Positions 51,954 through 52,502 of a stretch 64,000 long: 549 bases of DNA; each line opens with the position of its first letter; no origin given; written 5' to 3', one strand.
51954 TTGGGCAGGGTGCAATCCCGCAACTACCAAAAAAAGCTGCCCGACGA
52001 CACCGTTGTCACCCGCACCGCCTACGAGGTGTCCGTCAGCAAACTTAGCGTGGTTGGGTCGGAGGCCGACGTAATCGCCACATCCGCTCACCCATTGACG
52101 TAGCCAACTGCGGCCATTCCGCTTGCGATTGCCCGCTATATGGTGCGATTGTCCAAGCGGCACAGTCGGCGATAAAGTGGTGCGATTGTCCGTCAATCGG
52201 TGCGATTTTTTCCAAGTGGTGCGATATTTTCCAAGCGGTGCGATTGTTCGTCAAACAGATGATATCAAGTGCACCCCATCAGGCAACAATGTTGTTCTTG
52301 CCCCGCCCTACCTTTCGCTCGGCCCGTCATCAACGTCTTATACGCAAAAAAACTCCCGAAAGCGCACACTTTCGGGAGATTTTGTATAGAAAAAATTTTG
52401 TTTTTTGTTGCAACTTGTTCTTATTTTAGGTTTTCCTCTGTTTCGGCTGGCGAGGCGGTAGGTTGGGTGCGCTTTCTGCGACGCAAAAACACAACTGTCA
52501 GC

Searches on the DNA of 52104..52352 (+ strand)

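Call 76: search_dna_similar(query=window:52104-52352:+, collection=plasmids, mode=distant, max_evalue=0.01, max_rows=10)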
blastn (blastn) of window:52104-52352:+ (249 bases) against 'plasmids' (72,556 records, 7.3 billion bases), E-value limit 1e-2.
No match.

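Call 77: search_dna_similar(query=window:52104-52352:+, collection=phages, mode=distant, max_evalue=0.01, max_rows=10)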
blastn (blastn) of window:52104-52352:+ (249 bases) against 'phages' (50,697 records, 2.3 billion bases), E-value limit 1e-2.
No match.
